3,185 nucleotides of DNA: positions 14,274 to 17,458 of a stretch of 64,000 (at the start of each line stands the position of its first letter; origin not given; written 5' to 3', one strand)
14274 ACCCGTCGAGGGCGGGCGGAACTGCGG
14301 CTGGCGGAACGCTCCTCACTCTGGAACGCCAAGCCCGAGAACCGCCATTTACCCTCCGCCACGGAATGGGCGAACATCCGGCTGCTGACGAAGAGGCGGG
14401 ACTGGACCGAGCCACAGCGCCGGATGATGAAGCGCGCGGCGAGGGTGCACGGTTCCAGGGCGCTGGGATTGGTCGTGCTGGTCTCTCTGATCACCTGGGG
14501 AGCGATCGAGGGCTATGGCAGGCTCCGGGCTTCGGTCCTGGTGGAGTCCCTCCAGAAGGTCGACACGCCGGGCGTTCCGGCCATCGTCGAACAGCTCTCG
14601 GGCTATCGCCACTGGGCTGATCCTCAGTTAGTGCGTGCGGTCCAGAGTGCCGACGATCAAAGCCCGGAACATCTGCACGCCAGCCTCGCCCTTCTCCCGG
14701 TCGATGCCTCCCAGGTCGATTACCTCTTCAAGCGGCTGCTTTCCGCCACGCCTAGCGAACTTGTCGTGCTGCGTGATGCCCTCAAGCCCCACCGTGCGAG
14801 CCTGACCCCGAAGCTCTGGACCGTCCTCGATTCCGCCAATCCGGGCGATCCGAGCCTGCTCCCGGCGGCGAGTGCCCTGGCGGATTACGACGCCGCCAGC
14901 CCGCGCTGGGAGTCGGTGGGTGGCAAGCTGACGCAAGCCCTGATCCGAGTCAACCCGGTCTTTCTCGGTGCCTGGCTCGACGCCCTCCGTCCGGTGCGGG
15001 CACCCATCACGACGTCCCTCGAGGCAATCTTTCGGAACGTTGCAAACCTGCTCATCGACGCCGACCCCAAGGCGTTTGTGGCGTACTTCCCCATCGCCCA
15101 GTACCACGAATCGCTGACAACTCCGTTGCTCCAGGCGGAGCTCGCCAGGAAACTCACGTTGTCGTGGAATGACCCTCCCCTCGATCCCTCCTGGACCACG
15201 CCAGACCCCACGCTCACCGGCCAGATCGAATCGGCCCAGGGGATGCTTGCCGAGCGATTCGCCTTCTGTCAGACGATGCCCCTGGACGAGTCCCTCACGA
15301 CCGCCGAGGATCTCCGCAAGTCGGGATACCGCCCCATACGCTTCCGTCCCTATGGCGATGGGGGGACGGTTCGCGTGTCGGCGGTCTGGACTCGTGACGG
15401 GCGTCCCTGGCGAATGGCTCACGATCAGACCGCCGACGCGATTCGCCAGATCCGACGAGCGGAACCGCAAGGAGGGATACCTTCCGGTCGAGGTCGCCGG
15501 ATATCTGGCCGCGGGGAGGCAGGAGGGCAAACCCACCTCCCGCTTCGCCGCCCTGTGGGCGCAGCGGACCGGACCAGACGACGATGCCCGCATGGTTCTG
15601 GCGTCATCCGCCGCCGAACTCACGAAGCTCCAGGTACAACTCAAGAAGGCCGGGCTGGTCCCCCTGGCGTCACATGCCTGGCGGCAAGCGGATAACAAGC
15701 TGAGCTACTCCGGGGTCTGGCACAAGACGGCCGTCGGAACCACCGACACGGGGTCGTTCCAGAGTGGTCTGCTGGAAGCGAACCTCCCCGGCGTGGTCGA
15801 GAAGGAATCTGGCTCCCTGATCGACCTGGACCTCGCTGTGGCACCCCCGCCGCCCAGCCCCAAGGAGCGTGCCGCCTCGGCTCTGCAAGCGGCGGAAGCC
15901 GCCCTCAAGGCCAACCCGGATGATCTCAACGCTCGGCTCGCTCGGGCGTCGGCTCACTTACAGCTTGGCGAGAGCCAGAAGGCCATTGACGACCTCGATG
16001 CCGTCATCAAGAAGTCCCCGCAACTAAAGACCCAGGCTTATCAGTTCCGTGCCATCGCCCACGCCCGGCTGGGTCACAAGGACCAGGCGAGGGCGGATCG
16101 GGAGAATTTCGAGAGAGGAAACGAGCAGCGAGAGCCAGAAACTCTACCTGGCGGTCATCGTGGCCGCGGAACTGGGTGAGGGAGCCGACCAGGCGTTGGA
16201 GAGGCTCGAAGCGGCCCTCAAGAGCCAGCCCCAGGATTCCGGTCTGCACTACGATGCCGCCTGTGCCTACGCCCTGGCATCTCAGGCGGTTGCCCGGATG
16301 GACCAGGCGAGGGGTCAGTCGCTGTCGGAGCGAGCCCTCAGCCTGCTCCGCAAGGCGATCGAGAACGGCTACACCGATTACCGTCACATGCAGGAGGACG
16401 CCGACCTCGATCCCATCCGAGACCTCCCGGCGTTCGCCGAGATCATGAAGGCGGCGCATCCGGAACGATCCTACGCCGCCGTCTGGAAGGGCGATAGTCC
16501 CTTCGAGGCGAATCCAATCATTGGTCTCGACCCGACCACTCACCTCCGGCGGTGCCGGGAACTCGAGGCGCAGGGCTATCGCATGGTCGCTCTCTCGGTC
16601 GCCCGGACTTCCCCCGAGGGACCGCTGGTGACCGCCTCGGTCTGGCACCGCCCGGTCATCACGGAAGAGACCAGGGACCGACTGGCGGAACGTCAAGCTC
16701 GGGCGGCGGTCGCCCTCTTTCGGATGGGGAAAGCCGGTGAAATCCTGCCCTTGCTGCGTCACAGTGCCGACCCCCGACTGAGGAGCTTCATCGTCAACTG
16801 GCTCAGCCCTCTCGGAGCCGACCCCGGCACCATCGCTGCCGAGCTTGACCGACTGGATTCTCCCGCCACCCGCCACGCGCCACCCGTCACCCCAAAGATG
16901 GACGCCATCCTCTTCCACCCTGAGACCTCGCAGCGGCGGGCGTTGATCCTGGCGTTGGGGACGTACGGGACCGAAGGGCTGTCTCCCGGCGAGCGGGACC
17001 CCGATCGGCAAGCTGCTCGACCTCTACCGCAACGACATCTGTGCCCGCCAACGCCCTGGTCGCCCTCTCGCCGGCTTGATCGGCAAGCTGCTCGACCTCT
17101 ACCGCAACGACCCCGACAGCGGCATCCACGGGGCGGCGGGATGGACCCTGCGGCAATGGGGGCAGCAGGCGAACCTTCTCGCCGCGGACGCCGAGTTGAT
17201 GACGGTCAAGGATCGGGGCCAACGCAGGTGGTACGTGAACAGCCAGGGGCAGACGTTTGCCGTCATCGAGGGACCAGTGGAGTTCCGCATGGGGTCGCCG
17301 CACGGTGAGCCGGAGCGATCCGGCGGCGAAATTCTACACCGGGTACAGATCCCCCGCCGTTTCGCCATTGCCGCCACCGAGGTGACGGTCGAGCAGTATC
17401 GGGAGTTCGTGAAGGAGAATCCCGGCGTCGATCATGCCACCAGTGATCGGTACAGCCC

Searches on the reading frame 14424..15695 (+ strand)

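Call 60: search_protein_families(library=pfam, proteins=[window:14424-15695:+], max_evalue=0.001)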
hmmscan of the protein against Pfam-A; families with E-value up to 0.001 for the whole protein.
window:14424-15695:+ (423 aa): 1 family
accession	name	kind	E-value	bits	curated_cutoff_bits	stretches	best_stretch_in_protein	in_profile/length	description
PF17660.6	BTRD1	-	4.5e-08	33.3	23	1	288-324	13-49/50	Polyglycine hydrolase-like, structural repeat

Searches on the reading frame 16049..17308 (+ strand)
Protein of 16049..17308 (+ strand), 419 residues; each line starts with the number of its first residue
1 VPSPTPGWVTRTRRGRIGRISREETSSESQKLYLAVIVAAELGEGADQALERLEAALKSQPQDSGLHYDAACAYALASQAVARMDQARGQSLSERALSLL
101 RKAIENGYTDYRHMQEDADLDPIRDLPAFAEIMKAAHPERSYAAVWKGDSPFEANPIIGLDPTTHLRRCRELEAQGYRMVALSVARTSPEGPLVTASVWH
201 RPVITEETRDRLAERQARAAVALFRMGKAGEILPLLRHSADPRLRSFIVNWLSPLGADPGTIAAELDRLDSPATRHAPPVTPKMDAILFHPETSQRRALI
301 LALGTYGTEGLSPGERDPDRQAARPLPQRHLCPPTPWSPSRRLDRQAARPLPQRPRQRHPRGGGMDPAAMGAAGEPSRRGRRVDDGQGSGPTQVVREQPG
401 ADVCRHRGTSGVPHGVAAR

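Call 60: search_protein_families(library=pfam, proteins=[window:16049-17308:+], max_evalue=0.001)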
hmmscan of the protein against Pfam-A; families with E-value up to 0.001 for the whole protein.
window:16049-17308:+ (419 aa): 1 family
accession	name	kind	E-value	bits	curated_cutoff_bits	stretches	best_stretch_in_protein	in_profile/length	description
PF22316.2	ABhydrolase-like_N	-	0.00023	21.4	27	1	92-137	52-99/106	A/B hydrolase-like, N-terminal domain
